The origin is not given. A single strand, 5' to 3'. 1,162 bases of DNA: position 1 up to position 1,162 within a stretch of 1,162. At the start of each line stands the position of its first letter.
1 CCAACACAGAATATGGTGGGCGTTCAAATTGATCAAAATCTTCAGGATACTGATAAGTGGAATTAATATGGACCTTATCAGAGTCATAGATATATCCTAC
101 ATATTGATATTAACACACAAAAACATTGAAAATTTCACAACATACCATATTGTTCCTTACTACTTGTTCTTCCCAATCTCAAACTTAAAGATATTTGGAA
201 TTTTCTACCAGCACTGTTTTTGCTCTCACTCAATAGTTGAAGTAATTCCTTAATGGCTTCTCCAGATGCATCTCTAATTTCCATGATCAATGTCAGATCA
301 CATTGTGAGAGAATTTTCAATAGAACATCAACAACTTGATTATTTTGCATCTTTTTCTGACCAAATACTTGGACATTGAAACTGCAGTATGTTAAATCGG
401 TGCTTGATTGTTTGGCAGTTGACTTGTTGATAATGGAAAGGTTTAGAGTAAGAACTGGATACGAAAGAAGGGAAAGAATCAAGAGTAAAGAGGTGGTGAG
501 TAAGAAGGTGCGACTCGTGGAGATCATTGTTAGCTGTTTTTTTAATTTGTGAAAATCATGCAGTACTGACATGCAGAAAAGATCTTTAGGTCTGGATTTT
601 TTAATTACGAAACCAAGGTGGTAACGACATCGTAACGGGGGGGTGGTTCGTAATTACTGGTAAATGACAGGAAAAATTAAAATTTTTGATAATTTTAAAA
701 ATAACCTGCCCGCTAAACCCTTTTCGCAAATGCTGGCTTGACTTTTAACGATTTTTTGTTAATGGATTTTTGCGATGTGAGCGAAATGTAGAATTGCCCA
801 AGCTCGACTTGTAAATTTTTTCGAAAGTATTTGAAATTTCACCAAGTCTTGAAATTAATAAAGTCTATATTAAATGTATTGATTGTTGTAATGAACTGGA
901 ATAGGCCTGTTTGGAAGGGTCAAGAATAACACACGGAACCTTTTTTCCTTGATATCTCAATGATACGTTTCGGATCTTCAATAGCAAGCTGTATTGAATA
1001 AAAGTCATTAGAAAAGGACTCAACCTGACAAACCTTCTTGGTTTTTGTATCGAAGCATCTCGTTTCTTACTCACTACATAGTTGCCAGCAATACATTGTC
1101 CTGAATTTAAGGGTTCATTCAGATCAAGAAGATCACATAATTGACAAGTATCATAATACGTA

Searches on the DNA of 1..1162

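Call 6: search_rna_families(source=window, threshold=evalue, max_evalue=10, show_alignments=3)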
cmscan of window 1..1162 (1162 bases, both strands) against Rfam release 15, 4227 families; matches with E-value up to 10: 7.
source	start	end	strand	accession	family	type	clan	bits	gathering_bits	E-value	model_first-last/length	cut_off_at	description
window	292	361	-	RF00134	snoZ196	Gene; snRNA; snoRNA; CD-box;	CL00054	24.9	55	0.49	1-84/84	no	Small nucleolar RNA Z196/R39/R59 family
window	843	897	-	RF01414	Dicty_Class_I_RNA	Gene;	-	19.1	41.5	1.4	1-56/56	no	Class I RNA from Dictyostelium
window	524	558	-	RF02925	6A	Gene; sRNA;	-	16.9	41.2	5.6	1-52/52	no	6A RNA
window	904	929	+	RF01081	SBWMV1_UPD-PKe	Cis-reg;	-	16.7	38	6.3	1-26/26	no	Pseudoknot of upstream pseudoknot domain (UPD) of the 3'UTR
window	487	587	+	RF01651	ceN69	Gene; snRNA; snoRNA; CD-box;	-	16.4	45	5.4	1-107/107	no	Caenorhabditis snoRNA ceN69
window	603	720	+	RF01089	PK-repBA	Cis-reg;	-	13.3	45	7.3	1-124/124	no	Pseudoknot of the regulatory region of the repBA gene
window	928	983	-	RF01147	sR12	Gene; snRNA; snoRNA; CD-box;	-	12.6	38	9.2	1-52/52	no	Small nucleolar RNA sR12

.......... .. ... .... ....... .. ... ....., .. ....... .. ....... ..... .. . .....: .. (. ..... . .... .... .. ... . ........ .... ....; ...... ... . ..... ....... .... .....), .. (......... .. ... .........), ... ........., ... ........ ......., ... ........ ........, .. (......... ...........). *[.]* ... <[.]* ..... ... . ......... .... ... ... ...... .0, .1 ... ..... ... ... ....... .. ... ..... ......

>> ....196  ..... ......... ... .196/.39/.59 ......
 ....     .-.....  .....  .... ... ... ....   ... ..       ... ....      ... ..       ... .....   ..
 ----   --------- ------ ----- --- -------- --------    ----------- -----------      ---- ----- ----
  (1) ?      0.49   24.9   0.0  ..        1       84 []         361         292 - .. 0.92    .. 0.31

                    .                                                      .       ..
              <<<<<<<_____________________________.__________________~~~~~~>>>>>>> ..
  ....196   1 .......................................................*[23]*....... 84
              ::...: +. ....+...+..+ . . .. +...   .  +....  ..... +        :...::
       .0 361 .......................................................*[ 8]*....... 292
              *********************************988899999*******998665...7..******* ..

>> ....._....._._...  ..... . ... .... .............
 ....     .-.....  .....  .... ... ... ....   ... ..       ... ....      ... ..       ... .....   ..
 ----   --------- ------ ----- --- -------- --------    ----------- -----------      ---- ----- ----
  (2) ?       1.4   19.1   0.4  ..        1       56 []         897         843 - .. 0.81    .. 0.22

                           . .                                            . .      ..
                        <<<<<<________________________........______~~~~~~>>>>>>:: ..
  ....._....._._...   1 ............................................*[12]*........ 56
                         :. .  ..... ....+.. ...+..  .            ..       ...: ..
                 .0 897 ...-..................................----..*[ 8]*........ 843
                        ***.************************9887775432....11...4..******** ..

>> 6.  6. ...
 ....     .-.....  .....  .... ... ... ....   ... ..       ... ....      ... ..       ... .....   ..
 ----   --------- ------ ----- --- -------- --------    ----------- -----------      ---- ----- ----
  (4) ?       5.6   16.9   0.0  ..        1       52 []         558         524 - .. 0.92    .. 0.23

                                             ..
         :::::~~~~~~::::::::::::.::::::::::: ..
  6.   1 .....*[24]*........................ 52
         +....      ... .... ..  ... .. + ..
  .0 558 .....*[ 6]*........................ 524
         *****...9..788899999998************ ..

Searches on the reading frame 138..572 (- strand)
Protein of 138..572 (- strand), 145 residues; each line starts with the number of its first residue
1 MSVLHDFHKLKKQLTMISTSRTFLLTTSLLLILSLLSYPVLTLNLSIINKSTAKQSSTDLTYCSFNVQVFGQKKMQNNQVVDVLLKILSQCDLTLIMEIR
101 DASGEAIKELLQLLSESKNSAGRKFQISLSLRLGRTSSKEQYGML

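Call 21: list_cluster_members(proteins=[P0001, window:138-572:-, P0002])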
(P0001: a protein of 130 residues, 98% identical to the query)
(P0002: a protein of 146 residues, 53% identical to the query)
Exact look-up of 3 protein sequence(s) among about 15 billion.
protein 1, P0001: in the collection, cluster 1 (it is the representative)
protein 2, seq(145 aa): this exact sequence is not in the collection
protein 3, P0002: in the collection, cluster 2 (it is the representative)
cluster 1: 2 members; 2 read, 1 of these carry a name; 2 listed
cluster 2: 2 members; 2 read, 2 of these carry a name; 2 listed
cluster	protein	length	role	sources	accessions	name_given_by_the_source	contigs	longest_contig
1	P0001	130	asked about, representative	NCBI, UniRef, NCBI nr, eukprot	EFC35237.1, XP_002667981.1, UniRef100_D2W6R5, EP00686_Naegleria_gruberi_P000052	predicted protein [Naegleria gruberi] | Predicted protein n=1 Tax=Naegleria gruberi TaxID=5762 RepID=D2W6R5_NAEGR | uncharacterized protein NAEGRDRAFT_77109 [Naegleria gruberi]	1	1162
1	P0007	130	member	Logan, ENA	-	-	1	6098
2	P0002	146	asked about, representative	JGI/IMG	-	deoxyribonuclease-1-like protein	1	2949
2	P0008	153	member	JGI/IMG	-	deoxyribonuclease-1-like protein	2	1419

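Call 22: find_encoding_contigs(protein=P0007, flank=10000, max_places=10)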
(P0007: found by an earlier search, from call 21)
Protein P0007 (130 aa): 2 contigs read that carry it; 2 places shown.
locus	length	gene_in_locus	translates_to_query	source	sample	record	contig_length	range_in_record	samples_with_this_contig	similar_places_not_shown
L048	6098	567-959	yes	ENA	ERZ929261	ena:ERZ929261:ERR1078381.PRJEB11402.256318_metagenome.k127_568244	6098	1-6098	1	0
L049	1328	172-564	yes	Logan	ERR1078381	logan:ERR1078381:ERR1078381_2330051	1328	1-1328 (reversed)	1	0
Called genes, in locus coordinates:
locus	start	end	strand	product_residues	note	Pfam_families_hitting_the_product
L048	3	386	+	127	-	?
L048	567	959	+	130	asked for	-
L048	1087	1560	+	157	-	-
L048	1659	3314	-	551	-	PF00620:RhoGAP, PF00397:WW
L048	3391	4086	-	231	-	-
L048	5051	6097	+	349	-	?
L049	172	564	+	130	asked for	-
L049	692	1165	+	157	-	-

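Call 39: search_protein_families(library=pfam, proteins=[L048:3-386:+, L048:1087-1560:+, L048:1659-3314:-, L048:3391-4086:-, L048:5051-6097:+], max_evalue=0.01)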
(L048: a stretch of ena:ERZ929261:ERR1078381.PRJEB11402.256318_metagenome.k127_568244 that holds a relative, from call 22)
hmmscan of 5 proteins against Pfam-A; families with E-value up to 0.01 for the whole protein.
L048:3-386:+ (127 aa): 1 family
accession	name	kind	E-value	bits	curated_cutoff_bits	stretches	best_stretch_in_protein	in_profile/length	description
PF14025.11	DUF4241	-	2.9e-20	73.6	27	1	8-124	68-189/189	Protein of unknown function (DUF4241)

L048:1087-1560:+ (157 aa): 0 families

L048:1659-3314:- (551 aa): 2 families
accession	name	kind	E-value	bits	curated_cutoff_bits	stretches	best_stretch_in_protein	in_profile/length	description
PF00620.32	RhoGAP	-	6.8e-37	127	24.5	1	142-295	1-146/148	RhoGAP domain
PF00397.32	WW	-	3.9e-08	33.6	26.9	1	419-446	4-31/31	WW domain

L048:3391-4086:- (231 aa): 0 families

L048:5051-6097:+ (349 aa): 1 family
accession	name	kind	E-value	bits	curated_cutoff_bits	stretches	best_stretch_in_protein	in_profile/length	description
PF00892.27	EamA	-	1.9e-06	28.7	28.2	1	264-338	56-133/135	EamA-like transporter family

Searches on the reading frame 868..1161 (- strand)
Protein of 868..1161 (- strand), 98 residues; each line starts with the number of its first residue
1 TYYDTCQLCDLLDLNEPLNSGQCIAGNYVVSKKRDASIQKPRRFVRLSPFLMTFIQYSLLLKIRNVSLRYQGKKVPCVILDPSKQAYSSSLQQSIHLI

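Call 10: search_protein_families(library=pfam, proteins=[window:868-1161:-], max_evalue=1)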
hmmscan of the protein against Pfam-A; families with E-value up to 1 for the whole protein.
seq(98 aa): 1 family
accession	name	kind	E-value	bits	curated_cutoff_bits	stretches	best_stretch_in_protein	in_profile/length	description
PF20424.3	PilZN3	-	0.089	13.3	27.4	1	56-92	22-51/135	PilZN3 domain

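Call 41: search_protein_representatives(protein=window:868-1161:-)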
Query: 98 residues. Proteins with E-value up to 0.001 (for the whole library): 3; up to 1e-10: 0; up to 1e-30: 0. The best 3 are listed.
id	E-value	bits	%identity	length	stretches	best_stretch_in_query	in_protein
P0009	2.2e-09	53.5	44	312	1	2-89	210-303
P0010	2.7e-08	50.0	39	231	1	2-85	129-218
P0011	3.8e-05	39.9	23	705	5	49-93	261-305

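Call 43: search_protein_families(library=pfam, proteins=[P0009, P0010, P0011], max_evalue=0.01)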
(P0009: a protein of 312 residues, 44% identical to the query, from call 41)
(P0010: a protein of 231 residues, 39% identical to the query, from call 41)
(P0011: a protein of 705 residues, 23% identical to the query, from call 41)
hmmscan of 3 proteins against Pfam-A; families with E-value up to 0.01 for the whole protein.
P0009 (312 aa): 0 families

P0010 (231 aa): 0 families

P0011 (705 aa): 1 family
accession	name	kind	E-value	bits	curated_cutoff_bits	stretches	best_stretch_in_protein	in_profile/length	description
PF22934.1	SPRTN_ZBD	-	0.0052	17.3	27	0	33-66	10-44/48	Spartan-like zinc binding domain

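Call 45: list_cluster_members(proteins=[P0009, P0010])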
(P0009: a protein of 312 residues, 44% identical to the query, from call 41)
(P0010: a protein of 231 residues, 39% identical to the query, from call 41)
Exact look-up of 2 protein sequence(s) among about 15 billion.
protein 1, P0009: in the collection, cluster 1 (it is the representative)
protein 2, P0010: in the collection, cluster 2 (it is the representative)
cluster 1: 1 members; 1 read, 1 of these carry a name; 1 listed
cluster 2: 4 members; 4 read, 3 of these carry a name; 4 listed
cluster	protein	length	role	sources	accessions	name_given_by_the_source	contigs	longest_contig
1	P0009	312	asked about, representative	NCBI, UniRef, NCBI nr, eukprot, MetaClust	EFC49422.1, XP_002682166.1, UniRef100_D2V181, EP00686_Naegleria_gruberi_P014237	predicted protein [Naegleria gruberi] | Predicted protein n=1 Tax=Naegleria gruberi TaxID=5762 RepID=D2V181_NAEGR | uncharacterized protein NAEGRDRAFT_62791 [Naegleria gruberi]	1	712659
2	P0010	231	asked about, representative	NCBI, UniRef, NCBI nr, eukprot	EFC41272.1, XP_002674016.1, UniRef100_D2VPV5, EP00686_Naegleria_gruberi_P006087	predicted protein [Naegleria gruberi] | Predicted protein n=1 Tax=Naegleria gruberi TaxID=5762 RepID=D2VPV5_NAEGR | uncharacterized protein NAEGRDRAFT_71000 [Naegleria gruberi]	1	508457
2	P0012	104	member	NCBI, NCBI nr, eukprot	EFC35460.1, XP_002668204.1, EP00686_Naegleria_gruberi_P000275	predicted protein [Naegleria gruberi] | uncharacterized protein NAEGRDRAFT_76885 [Naegleria gruberi] | XP_002668204.1 predicted protein [Naegleria gruberi strain NEG-M]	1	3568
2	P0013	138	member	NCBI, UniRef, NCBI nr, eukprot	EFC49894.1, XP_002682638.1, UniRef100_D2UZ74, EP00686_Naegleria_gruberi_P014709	predicted protein [Naegleria gruberi] | Predicted protein n=2 Tax=Naegleria gruberi TaxID=5762 RepID=D2UZ74_NAEGR | uncharacterized protein NAEGRDRAFT_61835 [Naegleria gruberi]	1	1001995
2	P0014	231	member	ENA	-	-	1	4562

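Call 46: find_encoding_contigs(protein=P0009, flank=10000, max_places=10)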
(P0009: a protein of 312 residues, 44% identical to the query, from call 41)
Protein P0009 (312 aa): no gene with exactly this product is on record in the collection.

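Call 47: find_encoding_contigs(protein=P0010, flank=10000, max_places=10)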
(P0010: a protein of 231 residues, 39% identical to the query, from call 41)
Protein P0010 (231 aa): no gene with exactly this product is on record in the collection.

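Call 48: find_encoding_contigs(protein=P0014, flank=10000, max_places=10)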
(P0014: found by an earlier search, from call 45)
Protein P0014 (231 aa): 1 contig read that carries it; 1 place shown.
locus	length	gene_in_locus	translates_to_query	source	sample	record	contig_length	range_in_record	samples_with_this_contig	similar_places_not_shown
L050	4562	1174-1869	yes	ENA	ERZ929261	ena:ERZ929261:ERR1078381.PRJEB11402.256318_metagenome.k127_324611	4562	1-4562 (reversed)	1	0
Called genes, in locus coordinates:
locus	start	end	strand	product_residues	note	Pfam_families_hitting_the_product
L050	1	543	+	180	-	?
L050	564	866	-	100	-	PF00106:adh_short, PF13561:adh_short_C2 (weak)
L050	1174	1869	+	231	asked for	-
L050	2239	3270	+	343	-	-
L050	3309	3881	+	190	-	-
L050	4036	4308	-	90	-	-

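Call 49: find_encoding_contigs(protein=P0012, flank=10000, max_places=10)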
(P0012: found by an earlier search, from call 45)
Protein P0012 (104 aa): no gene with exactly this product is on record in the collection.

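Call 51: search_protein_families(library=pfam, proteins=[P0009, P0010, L050:1-543:+, L050:2239-3270:+, L050:3309-3881:+, L050:4036-4308:-], max_evalue=10)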
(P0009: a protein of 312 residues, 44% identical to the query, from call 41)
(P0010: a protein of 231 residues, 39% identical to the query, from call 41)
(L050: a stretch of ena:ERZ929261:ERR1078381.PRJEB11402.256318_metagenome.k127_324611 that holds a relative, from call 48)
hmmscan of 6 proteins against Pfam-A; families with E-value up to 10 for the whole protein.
P0009 (312 aa): 1 family
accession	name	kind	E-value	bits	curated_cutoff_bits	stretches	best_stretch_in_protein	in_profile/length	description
PF22922.2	GAF_NLP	-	0.018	15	24.1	1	129-187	63-121/175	NLP protein GAF domain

P0010 (231 aa): 0 families

L050:1-543:+ (180 aa): 2 families
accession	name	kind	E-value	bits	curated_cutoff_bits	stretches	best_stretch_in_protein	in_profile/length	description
PF00069.31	Pkinase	-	1.2e-14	54.8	31.7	1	16-159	103-256/263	Protein kinase domain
PF07714.23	PK_Tyr_Ser-Thr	-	5.7e-10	39.4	23.1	1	7-160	98-254/258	Protein tyrosine and serine/threonine kinase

L050:2239-3270:+ (343 aa): 8 families
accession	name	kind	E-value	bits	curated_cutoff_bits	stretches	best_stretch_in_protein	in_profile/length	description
PF22888.1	FIMAH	-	0.0061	17.6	24.8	1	163-206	19-62/81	FIMAH domain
PF01691.21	Adeno_E1B_19K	-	0.012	15.6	25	2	197-231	11-45/135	Adenovirus E1B 19K protein / small t-antigen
PF25746.1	Phage_Repressor_c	-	0.021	14.5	27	1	159-213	272-326/352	Streptomyces phage repressor protein c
PF00646.38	F-box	-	0.062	13.7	20.5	1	24-46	2-24/43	F-box domain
PF05134.19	T2SSL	-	0.079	12.8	25.5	1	303-330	64-91/231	Type II secretion system (T2SS), protein L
PF10311.14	Ilm1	-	0.083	13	25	1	253-303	61-111/163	Increased loss of mitochondrial DNA protein 1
PF11348.13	DUF3150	-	0.11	12.2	24.9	1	188-287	97-199/257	Protein of unknown function (DUF3150)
PF05004.19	IFRD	-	0.33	10.3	25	1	275-320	37-79/306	Interferon-related developmental regulator (IFRD)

L050:3309-3881:+ (190 aa): 0 families

L050:4036-4308:- (90 aa): 0 families
